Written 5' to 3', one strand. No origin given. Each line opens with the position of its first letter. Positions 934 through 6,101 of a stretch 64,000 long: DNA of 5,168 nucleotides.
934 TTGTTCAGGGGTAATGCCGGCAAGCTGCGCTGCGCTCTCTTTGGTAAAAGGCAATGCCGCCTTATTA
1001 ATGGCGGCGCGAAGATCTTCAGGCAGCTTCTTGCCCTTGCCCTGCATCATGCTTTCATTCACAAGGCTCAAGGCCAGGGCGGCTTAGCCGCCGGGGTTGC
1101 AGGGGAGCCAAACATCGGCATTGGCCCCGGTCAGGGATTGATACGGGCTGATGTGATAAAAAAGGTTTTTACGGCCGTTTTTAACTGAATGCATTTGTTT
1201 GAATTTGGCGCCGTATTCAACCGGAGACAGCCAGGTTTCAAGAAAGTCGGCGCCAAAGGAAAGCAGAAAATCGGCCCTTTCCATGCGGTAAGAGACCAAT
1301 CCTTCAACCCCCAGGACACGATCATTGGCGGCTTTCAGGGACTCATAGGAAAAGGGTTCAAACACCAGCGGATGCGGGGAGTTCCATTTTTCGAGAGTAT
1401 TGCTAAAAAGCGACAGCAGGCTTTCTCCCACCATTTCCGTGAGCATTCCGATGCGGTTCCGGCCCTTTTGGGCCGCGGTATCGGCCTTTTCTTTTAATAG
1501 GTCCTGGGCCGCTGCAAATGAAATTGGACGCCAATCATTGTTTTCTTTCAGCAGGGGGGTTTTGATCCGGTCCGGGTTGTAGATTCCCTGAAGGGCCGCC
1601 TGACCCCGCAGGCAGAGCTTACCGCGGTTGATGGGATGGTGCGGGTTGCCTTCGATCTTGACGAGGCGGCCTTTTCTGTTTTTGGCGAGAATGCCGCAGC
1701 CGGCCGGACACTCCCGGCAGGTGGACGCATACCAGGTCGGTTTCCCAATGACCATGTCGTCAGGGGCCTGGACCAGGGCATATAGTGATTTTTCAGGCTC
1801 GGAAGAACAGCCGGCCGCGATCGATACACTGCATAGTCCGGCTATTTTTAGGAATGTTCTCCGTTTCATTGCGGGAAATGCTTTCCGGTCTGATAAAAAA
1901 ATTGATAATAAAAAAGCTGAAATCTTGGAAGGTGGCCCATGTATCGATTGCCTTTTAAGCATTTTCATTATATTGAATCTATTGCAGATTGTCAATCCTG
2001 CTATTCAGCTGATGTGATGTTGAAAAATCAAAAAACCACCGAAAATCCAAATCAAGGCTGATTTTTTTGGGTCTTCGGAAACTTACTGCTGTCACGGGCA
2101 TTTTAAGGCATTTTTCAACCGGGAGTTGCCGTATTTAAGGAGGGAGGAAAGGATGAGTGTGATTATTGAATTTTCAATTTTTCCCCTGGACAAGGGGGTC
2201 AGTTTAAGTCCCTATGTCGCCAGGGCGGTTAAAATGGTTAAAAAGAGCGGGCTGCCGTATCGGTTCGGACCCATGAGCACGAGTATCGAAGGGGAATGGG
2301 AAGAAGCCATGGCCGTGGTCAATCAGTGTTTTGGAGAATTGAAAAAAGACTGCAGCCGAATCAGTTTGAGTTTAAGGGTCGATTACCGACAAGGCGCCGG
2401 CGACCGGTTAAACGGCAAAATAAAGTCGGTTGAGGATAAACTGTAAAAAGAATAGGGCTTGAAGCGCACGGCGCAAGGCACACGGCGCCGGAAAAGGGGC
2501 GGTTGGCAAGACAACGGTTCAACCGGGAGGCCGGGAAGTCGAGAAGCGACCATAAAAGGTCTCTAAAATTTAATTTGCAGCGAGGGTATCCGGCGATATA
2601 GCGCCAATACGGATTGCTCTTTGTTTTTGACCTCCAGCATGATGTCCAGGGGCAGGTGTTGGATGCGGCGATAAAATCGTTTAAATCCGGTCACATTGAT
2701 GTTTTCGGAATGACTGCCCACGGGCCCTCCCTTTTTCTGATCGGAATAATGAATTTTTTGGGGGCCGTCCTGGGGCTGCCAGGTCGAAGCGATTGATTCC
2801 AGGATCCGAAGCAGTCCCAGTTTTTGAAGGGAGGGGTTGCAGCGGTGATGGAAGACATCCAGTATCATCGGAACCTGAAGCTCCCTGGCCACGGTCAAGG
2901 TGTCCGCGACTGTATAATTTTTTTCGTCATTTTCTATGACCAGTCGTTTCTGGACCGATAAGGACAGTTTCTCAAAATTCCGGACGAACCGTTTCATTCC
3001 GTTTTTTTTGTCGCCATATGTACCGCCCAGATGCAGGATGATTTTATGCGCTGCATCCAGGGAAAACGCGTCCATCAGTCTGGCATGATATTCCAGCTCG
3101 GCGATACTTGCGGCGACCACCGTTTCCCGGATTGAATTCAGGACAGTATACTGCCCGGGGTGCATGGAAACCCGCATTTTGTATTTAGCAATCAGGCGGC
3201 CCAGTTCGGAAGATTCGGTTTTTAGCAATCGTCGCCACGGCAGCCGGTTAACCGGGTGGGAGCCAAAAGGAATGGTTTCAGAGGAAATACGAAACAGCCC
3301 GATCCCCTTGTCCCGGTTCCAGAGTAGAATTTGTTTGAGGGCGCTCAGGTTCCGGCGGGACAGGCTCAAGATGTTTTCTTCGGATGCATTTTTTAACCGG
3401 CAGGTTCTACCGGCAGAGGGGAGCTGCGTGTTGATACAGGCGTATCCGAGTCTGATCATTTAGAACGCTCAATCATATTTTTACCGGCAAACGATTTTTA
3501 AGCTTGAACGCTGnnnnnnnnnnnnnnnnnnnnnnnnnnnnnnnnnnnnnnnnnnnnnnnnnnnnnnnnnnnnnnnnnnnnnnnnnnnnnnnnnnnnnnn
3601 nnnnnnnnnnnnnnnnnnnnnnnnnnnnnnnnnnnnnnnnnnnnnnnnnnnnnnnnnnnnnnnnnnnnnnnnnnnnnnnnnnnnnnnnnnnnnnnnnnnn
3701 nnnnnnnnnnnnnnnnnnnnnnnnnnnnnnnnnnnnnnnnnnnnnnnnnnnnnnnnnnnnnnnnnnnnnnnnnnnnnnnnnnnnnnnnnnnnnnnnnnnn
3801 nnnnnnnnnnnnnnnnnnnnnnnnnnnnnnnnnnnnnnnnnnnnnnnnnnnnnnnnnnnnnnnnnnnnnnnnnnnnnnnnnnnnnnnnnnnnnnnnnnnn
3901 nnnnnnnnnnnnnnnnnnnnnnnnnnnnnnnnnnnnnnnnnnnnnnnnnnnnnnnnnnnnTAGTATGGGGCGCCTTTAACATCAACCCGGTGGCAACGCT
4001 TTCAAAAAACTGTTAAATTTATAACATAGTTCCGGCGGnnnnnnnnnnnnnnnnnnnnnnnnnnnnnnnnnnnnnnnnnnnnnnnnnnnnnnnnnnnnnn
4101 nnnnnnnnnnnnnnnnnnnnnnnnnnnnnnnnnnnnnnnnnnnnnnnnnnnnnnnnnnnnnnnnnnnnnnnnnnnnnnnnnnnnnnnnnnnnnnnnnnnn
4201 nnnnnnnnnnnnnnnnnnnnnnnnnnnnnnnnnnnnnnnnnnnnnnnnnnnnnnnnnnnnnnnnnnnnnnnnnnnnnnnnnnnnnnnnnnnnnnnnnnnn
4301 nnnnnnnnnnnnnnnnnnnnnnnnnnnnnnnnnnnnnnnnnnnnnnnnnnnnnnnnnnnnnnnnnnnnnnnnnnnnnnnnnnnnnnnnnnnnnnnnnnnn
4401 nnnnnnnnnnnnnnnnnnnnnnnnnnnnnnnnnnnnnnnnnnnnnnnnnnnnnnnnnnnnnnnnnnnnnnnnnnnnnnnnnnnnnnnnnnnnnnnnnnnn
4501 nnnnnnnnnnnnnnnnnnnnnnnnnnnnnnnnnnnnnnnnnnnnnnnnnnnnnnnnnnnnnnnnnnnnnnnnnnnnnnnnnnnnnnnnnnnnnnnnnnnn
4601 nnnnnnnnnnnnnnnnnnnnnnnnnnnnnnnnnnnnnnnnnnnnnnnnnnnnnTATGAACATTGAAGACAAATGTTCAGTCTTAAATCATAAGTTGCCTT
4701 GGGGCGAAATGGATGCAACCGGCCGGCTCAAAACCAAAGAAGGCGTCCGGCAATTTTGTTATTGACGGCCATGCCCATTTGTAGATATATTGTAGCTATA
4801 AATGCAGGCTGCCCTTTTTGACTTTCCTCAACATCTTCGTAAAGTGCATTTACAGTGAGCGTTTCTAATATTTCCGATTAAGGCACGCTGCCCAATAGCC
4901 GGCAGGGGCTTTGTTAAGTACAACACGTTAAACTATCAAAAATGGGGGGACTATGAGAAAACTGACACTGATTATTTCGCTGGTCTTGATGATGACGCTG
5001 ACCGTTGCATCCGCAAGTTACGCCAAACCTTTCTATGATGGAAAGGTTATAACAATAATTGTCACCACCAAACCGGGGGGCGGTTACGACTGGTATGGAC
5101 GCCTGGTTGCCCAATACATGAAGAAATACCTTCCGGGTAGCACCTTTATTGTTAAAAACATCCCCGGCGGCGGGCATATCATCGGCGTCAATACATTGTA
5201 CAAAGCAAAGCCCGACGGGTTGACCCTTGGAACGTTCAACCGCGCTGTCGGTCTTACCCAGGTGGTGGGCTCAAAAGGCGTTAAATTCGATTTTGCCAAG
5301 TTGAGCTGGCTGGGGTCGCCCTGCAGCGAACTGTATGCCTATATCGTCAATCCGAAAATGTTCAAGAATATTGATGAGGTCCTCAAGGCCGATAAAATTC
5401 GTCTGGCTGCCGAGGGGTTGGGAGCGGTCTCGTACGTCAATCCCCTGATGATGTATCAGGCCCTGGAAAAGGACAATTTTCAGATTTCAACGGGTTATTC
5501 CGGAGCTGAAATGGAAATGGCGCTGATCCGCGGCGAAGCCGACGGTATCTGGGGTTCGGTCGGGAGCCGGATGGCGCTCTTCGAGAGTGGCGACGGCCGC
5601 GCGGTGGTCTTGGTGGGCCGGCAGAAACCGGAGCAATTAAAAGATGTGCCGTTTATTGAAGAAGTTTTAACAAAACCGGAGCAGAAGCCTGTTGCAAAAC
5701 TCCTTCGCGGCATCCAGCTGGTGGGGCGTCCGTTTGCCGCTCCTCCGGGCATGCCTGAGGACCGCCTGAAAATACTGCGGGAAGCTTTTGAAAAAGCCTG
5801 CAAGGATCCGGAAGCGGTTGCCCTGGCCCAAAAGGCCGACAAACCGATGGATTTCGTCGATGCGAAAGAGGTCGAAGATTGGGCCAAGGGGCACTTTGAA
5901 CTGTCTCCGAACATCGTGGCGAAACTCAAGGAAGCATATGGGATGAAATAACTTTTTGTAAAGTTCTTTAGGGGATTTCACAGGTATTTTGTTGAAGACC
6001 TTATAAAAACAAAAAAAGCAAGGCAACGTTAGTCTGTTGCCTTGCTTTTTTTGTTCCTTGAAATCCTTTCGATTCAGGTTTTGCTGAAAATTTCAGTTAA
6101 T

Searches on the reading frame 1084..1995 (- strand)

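Call 92: search_protein_families(library=pfam, proteins=[window:1084-1995:-], max_evalue=0.00001)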
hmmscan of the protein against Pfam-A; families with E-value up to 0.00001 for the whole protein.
window:1084-1995:- (303 aa): 1 family
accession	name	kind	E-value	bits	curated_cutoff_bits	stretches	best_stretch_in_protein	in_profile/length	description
PF04879.21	Molybdop_Fe4S4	-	8.3e-18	64.6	22.7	1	87-140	2-55/55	Molybdopterin oxidoreductase Fe4S4 domain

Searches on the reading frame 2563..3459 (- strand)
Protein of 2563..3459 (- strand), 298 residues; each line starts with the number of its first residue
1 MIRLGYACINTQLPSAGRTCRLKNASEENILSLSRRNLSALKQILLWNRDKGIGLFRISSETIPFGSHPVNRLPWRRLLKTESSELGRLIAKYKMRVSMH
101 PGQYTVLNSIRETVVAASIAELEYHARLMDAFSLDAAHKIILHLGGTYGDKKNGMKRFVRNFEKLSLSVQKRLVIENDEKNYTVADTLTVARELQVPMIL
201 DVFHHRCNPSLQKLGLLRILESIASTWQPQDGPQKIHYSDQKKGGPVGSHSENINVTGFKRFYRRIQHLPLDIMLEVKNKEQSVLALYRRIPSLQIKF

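Call 92: search_protein_families(library=pfam, proteins=[window:2563-3459:-], max_evalue=0.00001)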
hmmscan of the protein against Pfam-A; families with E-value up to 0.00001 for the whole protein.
window:2563-3459:- (298 aa): 1 family
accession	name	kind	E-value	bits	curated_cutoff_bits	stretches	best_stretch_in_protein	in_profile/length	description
PF03851.20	UvdE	-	3.1e-68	230.4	24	1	4-262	1-271/275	UV-endonuclease UvdE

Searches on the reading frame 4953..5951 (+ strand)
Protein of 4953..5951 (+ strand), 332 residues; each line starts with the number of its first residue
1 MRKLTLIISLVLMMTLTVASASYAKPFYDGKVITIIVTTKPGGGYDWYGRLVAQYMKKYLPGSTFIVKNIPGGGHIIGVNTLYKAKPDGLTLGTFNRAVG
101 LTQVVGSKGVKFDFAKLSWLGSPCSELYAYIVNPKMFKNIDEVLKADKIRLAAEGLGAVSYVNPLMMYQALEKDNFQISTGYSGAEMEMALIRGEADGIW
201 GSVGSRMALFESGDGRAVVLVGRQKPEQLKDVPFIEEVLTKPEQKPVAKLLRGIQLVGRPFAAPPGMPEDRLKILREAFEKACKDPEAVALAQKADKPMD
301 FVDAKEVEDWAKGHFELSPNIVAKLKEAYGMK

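Call 92: search_protein_families(library=pfam, proteins=[window:4953-5951:+], max_evalue=0.00001)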
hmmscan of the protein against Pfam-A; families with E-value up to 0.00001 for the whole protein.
window:4953-5951:+ (332 aa): 1 family
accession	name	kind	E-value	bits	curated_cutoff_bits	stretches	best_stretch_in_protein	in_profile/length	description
PF03401.19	TctC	-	6.2e-12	46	27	1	50-309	3-256/274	Tripartite tricarboxylate transporter family receptor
